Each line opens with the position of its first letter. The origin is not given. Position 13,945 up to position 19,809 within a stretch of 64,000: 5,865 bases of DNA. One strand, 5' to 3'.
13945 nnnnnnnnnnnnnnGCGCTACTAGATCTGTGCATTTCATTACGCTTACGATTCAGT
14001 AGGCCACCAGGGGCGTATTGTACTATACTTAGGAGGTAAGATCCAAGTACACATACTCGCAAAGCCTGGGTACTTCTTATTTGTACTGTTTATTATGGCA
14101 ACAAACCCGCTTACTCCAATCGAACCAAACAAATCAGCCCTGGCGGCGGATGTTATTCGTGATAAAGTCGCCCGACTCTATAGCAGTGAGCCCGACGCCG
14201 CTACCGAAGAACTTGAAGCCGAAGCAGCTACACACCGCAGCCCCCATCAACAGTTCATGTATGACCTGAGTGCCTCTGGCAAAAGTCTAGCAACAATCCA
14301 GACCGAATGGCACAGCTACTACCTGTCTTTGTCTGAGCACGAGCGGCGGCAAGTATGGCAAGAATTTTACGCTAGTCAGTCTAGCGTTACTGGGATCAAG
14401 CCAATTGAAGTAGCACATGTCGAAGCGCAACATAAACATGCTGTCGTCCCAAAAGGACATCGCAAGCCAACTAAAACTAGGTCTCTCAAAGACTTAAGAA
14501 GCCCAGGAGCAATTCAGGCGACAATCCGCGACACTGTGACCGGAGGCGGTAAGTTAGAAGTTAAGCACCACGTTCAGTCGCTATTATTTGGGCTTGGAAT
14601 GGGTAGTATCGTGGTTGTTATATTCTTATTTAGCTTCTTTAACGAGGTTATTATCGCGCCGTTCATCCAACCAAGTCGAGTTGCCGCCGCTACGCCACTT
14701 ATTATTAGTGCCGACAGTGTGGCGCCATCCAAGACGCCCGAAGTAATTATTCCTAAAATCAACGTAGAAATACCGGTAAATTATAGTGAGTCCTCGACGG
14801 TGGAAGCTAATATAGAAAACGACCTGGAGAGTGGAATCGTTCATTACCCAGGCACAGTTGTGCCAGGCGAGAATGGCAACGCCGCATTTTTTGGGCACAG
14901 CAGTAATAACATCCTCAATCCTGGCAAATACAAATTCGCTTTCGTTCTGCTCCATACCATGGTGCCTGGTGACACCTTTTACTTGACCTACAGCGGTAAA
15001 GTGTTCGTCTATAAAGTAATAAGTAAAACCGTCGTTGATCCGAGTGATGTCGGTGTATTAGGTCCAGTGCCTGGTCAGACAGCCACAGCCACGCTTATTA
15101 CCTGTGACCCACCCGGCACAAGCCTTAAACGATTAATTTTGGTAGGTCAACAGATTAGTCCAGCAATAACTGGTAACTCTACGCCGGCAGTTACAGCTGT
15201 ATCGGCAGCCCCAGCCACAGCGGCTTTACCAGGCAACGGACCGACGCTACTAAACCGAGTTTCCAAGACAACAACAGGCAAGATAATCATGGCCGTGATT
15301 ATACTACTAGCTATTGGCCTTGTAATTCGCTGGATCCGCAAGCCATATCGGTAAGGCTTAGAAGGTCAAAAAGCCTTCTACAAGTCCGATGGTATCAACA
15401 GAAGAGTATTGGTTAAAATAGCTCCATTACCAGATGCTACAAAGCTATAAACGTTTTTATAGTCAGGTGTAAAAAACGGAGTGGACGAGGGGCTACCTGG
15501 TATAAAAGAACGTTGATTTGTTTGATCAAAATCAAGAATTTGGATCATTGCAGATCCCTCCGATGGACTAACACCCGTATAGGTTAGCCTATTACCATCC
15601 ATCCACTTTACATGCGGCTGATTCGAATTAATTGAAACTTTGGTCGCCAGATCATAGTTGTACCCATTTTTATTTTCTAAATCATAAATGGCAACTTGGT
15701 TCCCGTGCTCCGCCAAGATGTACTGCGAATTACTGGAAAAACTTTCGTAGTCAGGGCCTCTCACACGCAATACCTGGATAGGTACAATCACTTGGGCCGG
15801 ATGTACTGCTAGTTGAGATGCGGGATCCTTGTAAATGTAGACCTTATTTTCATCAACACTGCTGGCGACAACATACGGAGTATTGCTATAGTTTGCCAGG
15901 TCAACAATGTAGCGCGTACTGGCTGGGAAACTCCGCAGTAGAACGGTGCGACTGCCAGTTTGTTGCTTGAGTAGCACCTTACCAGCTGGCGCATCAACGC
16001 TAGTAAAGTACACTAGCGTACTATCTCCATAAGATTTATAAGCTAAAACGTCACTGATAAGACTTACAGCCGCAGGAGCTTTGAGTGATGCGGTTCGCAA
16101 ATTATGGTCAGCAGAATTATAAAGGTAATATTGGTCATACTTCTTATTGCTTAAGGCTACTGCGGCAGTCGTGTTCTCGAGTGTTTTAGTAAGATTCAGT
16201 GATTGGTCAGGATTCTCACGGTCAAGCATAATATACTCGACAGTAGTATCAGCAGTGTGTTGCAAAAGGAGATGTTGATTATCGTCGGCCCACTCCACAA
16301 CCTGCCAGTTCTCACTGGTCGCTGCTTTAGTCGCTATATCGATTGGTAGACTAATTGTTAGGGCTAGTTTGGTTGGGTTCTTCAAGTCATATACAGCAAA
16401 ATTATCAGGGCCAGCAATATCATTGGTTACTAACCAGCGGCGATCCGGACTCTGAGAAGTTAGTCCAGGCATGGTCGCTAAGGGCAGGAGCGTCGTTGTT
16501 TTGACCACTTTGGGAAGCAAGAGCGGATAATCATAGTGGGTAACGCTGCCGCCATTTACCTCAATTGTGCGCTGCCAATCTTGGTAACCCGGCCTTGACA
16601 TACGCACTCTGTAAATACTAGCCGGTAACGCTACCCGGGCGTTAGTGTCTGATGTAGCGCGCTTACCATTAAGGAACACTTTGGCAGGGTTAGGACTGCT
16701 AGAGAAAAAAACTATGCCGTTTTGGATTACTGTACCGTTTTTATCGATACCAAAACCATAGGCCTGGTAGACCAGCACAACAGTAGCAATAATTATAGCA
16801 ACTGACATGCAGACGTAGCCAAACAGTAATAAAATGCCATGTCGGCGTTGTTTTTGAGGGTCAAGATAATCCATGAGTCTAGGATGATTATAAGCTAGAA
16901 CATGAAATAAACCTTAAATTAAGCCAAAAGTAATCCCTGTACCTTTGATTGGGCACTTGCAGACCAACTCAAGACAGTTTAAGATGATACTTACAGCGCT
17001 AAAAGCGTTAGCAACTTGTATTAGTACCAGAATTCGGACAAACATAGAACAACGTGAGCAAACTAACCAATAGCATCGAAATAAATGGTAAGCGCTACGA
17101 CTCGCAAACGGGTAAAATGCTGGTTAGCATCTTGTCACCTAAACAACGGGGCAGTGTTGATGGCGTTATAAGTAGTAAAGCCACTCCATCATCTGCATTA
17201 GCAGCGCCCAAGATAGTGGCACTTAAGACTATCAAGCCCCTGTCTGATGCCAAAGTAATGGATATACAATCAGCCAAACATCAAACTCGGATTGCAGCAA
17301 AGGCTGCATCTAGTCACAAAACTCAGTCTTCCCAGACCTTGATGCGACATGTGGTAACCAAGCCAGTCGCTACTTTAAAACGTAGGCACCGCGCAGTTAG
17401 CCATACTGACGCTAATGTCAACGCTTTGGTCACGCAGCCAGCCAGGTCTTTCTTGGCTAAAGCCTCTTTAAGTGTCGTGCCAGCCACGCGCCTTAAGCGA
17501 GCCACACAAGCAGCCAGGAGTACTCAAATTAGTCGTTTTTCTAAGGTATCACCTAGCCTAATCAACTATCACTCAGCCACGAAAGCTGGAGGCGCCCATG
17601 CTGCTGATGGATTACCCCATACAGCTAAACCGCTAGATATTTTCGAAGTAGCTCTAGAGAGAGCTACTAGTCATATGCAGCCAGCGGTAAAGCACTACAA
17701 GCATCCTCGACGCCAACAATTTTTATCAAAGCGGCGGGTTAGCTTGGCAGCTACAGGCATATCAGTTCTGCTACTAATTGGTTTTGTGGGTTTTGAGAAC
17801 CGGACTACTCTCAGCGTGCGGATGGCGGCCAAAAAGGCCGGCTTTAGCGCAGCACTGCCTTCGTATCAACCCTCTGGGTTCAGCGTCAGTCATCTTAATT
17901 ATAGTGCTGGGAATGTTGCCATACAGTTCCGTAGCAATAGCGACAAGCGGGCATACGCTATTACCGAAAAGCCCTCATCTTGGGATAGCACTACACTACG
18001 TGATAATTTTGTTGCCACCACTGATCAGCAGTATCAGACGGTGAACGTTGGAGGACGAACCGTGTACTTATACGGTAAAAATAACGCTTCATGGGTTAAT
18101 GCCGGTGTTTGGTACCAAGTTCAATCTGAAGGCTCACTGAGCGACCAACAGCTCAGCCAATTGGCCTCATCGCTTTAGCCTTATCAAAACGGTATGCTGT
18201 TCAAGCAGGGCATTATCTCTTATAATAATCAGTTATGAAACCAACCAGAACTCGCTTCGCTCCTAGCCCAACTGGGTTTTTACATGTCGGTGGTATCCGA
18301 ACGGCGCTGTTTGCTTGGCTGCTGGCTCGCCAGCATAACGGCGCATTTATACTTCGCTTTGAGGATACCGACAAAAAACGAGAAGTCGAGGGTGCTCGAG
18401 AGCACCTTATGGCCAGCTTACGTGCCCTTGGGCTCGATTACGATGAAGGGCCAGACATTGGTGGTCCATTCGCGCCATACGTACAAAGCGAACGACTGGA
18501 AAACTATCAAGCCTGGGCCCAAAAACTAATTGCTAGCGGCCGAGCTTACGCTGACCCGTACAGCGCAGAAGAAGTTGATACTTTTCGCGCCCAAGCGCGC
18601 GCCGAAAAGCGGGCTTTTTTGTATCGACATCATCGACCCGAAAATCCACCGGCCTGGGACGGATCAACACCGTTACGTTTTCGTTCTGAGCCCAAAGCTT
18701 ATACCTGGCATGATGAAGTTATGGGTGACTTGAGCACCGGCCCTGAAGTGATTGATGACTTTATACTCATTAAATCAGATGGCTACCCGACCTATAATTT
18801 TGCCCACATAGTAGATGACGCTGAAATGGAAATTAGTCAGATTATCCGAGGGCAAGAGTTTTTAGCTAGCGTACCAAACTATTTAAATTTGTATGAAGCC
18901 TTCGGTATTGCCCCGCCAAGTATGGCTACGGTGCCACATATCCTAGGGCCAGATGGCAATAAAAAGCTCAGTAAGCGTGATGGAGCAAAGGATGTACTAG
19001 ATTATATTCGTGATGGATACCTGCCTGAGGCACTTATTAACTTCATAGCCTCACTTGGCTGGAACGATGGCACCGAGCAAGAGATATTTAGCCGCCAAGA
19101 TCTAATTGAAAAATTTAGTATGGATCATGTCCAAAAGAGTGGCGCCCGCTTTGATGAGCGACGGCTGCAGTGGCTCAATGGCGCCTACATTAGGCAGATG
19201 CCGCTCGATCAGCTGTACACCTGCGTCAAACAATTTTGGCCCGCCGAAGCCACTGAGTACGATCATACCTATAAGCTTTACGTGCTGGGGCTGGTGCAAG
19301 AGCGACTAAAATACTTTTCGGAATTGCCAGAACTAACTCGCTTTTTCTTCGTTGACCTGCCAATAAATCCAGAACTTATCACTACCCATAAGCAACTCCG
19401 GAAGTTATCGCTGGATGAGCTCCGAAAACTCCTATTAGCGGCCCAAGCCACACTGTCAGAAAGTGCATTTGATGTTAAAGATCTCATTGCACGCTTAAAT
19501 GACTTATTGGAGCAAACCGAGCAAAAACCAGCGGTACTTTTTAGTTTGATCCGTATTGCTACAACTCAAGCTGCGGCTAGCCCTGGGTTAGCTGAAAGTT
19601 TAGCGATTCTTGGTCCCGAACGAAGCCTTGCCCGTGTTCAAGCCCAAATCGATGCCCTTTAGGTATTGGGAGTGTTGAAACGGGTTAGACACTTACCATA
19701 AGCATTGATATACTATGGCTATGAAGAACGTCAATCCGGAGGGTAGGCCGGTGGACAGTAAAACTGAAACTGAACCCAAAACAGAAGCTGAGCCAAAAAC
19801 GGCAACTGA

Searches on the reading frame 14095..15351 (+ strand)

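Call 84: search_protein_families(library=pfam, proteins=[window:14095-15351:+], max_evalue=0.00001)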
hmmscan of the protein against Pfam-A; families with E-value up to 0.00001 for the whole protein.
window:14095-15351:+ (419 aa): 1 family
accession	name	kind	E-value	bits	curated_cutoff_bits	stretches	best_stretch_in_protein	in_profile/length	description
PF04203.18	Sortase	-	1.5e-20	73.6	26.6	1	219-352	3-123/125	Sortase domain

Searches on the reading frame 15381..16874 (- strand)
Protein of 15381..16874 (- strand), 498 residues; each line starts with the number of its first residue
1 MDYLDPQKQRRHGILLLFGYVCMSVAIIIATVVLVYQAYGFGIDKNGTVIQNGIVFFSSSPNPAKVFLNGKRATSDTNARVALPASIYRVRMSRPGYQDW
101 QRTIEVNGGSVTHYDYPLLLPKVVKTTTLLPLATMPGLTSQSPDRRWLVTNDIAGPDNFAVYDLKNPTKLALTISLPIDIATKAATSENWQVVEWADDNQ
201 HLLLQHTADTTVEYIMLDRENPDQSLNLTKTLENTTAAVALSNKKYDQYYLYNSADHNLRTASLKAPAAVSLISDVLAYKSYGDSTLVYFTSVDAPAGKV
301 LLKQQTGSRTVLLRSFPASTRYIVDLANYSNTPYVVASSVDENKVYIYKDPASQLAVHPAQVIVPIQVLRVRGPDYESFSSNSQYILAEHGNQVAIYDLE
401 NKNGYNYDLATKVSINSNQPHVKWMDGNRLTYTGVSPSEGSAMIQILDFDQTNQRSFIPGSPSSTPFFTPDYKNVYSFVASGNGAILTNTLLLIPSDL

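Call 84: search_protein_families(library=pfam, proteins=[window:15381-16874:-], max_evalue=0.00001)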
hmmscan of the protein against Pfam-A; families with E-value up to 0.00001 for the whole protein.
window:15381-16874:- (498 aa): 1 family
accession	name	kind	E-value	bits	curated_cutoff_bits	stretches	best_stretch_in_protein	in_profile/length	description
PF08308.17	PEGA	-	2e-09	37.7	20.8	1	54-118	3-67/71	PEGA domain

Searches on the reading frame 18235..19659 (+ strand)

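Call 84: search_protein_families(library=pfam, proteins=[window:18235-19659:+], max_evalue=0.00001)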
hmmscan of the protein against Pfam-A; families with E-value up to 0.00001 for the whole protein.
window:18235-19659:+ (475 aa): 2 families
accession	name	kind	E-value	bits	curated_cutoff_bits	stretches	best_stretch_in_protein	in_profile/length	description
PF00749.27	tRNA-synt_1c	-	1.7e-81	274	23.4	1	5-313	3-314/314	tRNA synthetases class I (E and Q), catalytic domain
PF19269.4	Anticodon_2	-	4.6e-21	76.1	23.6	1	331-472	6-141/141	Anticodon binding domain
